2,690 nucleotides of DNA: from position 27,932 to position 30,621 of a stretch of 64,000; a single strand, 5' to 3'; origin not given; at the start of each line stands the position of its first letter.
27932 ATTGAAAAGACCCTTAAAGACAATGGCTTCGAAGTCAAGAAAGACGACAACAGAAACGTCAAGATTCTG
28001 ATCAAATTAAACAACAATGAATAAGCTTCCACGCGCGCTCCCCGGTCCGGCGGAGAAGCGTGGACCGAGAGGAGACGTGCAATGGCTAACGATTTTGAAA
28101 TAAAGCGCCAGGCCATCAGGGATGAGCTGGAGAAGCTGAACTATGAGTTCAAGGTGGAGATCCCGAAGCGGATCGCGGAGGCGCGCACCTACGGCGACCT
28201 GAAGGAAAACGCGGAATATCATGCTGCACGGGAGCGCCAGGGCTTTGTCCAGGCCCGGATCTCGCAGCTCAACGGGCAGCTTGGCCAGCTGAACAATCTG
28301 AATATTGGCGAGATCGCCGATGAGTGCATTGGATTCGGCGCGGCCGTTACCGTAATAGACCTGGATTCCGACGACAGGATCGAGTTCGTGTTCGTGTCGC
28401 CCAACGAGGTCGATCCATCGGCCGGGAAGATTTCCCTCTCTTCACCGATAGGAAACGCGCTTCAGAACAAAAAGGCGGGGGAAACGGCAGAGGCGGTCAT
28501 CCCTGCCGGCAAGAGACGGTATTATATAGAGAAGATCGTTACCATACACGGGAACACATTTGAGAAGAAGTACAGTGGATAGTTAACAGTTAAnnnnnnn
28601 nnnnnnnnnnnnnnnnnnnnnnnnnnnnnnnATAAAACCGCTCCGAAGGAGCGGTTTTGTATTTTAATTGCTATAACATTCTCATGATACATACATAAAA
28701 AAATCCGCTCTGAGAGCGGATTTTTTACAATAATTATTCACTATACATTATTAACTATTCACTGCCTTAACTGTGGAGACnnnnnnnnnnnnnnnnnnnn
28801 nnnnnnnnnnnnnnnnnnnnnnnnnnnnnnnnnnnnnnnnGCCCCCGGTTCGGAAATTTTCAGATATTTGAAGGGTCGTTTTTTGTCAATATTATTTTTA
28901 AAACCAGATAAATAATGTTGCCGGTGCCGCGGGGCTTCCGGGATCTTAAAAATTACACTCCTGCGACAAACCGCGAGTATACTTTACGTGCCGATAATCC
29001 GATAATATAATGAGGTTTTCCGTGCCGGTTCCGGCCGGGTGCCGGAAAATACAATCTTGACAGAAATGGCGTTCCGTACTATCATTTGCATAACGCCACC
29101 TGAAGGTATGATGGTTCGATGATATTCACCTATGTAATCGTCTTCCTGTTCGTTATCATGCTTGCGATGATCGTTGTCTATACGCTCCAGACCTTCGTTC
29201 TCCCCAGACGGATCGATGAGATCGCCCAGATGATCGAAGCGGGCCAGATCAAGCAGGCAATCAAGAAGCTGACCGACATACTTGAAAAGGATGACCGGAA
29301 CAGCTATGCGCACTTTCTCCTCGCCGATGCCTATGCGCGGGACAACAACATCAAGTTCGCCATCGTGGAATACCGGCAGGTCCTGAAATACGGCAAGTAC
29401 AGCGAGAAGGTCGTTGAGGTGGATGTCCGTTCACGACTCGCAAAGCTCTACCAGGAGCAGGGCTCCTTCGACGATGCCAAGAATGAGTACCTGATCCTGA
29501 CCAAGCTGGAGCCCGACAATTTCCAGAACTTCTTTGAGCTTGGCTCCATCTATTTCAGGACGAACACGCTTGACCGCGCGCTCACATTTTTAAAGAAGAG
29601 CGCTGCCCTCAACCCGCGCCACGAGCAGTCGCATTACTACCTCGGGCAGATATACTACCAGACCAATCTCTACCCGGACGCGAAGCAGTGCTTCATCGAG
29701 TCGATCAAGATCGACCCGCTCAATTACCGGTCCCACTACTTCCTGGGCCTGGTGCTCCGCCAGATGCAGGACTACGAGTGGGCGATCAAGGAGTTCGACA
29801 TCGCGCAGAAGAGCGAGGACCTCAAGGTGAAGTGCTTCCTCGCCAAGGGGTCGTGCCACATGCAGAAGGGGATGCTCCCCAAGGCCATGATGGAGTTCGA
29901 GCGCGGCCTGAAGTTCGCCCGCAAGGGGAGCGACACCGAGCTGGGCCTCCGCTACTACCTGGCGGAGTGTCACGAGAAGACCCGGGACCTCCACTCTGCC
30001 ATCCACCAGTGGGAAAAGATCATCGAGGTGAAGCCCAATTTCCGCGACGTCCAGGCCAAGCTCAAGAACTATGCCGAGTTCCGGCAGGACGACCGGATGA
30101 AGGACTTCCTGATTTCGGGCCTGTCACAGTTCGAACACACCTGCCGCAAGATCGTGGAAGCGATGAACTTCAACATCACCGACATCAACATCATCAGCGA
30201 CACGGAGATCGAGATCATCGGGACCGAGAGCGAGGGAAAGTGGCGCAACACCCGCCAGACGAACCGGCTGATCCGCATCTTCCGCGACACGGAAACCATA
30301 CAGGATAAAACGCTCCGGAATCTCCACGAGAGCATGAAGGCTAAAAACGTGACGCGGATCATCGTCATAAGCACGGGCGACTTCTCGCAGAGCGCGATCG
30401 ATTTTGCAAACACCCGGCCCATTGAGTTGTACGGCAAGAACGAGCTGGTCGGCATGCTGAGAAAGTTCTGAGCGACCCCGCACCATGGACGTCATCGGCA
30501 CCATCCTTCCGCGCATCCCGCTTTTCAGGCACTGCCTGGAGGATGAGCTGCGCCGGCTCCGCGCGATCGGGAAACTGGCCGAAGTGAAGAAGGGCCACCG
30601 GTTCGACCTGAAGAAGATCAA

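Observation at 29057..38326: Seven-gene same-strand cluster combining a ParA-like/ParB-like pair, a cNMP sensor, STAS and two membrane TPR / dead-nuclease paralogs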

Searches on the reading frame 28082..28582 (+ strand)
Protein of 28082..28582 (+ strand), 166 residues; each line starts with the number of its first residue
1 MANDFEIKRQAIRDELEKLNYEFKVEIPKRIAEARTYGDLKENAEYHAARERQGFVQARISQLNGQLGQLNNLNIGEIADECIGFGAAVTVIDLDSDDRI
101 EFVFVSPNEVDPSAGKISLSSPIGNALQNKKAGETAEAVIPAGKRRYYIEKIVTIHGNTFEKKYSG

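Call 3: search_protein_families(library=pfam, proteins=[window:28082-28582:+], max_evalue=0.1)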
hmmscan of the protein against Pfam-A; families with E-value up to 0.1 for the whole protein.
window:28082-28582:+ (166 aa): 2 families
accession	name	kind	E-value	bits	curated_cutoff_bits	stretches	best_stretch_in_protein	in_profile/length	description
PF01272.25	GreA_GreB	-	4.5e-19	68.6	26.9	1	81-152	4-75/77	Transcription elongation factor, GreA/GreB, C-term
PF03449.20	GreA_GreB_N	-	2.7e-18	66.4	24.5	1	10-69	9-68/71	Transcription elongation factor, N-terminal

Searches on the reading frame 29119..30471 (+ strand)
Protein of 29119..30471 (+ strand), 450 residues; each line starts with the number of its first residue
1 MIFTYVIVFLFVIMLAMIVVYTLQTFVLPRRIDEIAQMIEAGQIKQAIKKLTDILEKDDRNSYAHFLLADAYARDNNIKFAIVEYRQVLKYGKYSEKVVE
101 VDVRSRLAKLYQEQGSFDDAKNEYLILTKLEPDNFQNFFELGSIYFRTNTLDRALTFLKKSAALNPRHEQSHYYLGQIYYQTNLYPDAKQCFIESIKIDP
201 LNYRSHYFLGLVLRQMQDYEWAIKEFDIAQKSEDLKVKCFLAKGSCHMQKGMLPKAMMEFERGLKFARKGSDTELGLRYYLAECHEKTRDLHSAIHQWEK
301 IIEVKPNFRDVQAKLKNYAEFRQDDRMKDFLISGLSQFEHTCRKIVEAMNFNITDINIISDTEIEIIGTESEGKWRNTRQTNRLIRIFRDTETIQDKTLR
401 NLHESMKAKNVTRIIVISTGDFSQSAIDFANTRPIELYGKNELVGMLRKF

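Call 3: search_protein_families(library=pfam, proteins=[window:29119-30471:+], max_evalue=0.1)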
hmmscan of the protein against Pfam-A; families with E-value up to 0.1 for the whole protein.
window:29119-30471:+ (450 aa): 28 families (the best 25 are shown)
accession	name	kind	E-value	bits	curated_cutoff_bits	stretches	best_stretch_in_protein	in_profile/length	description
PF07719.23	TPR_2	-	7.4e-28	94.8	27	2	171-202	3-34/34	Tetratricopeptide repeat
PF13432.12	TPR_16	-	1.5e-22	80.1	32.7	3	106-166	2-62/65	Tetratricopeptide repeat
PF00515.34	TPR_1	-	1.8e-21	75.4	27.8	1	171-200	3-32/34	Tetratricopeptide repeat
PF14559.12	TPR_19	-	1.8e-18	67.1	25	2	39-86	2-49/68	Tetratricopeptide repeat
PF13181.12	TPR_8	-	2.4e-17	62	25.7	1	171-200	3-32/34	Tetratricopeptide repeat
PF13414.12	TPR_11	-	1.2e-15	57.4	26.8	3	142-182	1-41/42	TPR repeat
PF13428.12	TPR_14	-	2.6e-14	52.7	23.5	0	140-178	6-44/44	Tetratricopeptide repeat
PF13431.12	TPR_17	-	3.2e-14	52.4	24.4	2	158-190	2-34/34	Tetratricopeptide repeat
PF04471.18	Mrr_cat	-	7.7e-13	49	21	1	336-447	7-115/115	Restriction endonuclease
PF12895.13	ANAPC3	-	1.1e-12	48.5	27.2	1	129-192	17-79/82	Anaphase-promoting complex, cyclosome, subunit 3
PF13424.12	TPR_12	-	3.1e-10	40.6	30.1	1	140-199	8-75/77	Tetratricopeptide repeat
PF23914.1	TPR_CcmH_CycH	-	9e-10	39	42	1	131-231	46-149/158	Cytochrome c-type biogenesis protein H TPR domain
PF13174.12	TPR_6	-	3.5e-08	34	26.3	0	106-133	5-32/33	Tetratricopeptide repeat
PF24575.1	TPR_Slam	-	2.5e-06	28.3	35.2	0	40-79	59-98/104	Surface lipoprotein assembly modifier, N-terminal TPR repeats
PF25063.1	ARM_TT21_C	-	2.8e-06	27.8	35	0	138-195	98-155/209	Tetratricopeptide repeat protein 21 C-terminal ARM domain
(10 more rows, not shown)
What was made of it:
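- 29119..30471 (+): g1: N-terminal membrane anchor + cytoplasmic TPR solenoid + C-terminal Mrr_cat-fold domain lacking the catalytic Lys (450 aa). Pfam TPR families; Mrr_cat E 7.7e-13, 49 bits against a cutoff of 21 (call 3).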

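Call 4: search_protein_families(library=padloc, proteins=[window:29119-30471:+], max_evalue=0.1)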
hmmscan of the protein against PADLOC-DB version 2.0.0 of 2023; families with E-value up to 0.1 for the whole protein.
window:29119-30471:+ (450 aa): 4 families
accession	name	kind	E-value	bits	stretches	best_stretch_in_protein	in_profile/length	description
PDLC04796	PDC-S02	-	3.7e-06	24.1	1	307-446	217-356/390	-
PDLC04481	PDC-M16B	-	0.00014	18.7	1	39-121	191-270/471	-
PDLC04480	PDC-M16B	-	0.0006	16.6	1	34-120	193-276/472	-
PDLC01172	TPR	-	0.0013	15.6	0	97-136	80-119/448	TPR repeats containing protein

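Call 6: search_protein_families(library=ncbifam, proteins=[window:29119-30471:+], max_evalue=0.1)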
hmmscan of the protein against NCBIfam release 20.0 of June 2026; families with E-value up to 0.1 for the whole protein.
window:29119-30471:+ (450 aa): 32 families (the best 25 are shown)
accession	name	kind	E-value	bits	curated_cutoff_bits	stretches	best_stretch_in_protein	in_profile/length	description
NF040959.1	MamA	equivalog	2.5e-23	82.6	200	2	109-261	45-197/204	magnetosome protein MamA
TIGR02917.1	PEP_TPR_lipo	equivalog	1.9e-21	75.7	312.2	3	107-226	539-658/899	XrtA/PEP-CTERM system TPR-repeat protein PrsT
TIGR02521.1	type_IV_pilW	equivalog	6.9e-17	61.8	154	2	140-301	36-195/234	type IV pilus biogenesis/stability protein PilW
TIGR02552.1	LcrH_SycD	equivalog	5.7e-15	55.2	104.8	2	113-200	30-117/136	SycD/LcrH family type III secretion system chaperone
NF033762.1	social_mot_Tgl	equivalog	2.2e-11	43.6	225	2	37-191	40-192/252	social motility TPR repeat lipoprotein Tgl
TIGR02795.1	tol_pal_ybgF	equivalog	1.1e-10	42.2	90.1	2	33-124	7-99/119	tol-pal system protein YbgF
NF008757.0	PRK11788.1-5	equivalog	2.3e-10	40.2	363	1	118-335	52-276/388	lipopolysaccharide assembly protein LapB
NF047507.1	TPR_BatC_Lepto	exception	5.1e-10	39.2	175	3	110-201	34-128/214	TPR repeat-containing protein BatC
NF052243.1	T4PFormProtSgmX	equivalog_domain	8.4e-10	37.6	1800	1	199-319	891-1014/1065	type IV pili formation protein SgmX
NF047371.1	FlcA_CTERM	equivalog_domain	1.6e-09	36.8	300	1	22-226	305-530/646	periplasmic flagellar collar protein FlcA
NF053607.1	CHU_0125_OmpA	equivalog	1.8e-09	36.7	620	3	31-126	22-112/639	CHU_0125 family OmpA-like outer membrane integrity protein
NF008756.0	PRK11788.1-4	equivalog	7.3e-08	31.8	474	1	42-318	49-329/389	lipopolysaccharide assembly protein LapB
NF033758.1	gliding_GltE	equivalog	2.1e-07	30.3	225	1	40-259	132-347/411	adventurous gliding motility TPR repeat lipoprotein GltE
NF008755.0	PRK11788.1-3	equivalog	4.6e-07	29.5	430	1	118-331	53-272/388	lipopolysaccharide assembly protein LapB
TIGR00540.1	TPR_hemY_coli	hypoth_equivalog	7.3e-06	25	142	1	104-194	293-384/385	heme biosynthesis-associated TPR protein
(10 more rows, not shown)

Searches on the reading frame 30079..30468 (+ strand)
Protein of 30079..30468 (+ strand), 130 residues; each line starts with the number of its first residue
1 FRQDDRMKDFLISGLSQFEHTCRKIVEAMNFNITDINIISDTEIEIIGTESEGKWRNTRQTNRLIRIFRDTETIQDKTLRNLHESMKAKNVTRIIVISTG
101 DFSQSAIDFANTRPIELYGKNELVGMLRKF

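Call 60: search_solved_structures(query=window:30079-30468:+, max_evalue=10, show_alignments=3)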
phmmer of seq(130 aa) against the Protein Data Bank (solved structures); distinct sequences matched with E-value up to 10: 3.
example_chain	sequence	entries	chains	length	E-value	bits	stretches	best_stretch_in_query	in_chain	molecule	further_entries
4y6w_A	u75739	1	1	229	0.023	18.4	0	54-88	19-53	NaB(AB)3ACb - light chain TPR-like repeats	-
4y6c_A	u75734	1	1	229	0.031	17.9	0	54-88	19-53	ANSERINA PUTATIVE KINESIN LIGHT chain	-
9muf_A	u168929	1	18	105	0.72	13.6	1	11-89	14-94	Gamma-interferon-inducible protein 16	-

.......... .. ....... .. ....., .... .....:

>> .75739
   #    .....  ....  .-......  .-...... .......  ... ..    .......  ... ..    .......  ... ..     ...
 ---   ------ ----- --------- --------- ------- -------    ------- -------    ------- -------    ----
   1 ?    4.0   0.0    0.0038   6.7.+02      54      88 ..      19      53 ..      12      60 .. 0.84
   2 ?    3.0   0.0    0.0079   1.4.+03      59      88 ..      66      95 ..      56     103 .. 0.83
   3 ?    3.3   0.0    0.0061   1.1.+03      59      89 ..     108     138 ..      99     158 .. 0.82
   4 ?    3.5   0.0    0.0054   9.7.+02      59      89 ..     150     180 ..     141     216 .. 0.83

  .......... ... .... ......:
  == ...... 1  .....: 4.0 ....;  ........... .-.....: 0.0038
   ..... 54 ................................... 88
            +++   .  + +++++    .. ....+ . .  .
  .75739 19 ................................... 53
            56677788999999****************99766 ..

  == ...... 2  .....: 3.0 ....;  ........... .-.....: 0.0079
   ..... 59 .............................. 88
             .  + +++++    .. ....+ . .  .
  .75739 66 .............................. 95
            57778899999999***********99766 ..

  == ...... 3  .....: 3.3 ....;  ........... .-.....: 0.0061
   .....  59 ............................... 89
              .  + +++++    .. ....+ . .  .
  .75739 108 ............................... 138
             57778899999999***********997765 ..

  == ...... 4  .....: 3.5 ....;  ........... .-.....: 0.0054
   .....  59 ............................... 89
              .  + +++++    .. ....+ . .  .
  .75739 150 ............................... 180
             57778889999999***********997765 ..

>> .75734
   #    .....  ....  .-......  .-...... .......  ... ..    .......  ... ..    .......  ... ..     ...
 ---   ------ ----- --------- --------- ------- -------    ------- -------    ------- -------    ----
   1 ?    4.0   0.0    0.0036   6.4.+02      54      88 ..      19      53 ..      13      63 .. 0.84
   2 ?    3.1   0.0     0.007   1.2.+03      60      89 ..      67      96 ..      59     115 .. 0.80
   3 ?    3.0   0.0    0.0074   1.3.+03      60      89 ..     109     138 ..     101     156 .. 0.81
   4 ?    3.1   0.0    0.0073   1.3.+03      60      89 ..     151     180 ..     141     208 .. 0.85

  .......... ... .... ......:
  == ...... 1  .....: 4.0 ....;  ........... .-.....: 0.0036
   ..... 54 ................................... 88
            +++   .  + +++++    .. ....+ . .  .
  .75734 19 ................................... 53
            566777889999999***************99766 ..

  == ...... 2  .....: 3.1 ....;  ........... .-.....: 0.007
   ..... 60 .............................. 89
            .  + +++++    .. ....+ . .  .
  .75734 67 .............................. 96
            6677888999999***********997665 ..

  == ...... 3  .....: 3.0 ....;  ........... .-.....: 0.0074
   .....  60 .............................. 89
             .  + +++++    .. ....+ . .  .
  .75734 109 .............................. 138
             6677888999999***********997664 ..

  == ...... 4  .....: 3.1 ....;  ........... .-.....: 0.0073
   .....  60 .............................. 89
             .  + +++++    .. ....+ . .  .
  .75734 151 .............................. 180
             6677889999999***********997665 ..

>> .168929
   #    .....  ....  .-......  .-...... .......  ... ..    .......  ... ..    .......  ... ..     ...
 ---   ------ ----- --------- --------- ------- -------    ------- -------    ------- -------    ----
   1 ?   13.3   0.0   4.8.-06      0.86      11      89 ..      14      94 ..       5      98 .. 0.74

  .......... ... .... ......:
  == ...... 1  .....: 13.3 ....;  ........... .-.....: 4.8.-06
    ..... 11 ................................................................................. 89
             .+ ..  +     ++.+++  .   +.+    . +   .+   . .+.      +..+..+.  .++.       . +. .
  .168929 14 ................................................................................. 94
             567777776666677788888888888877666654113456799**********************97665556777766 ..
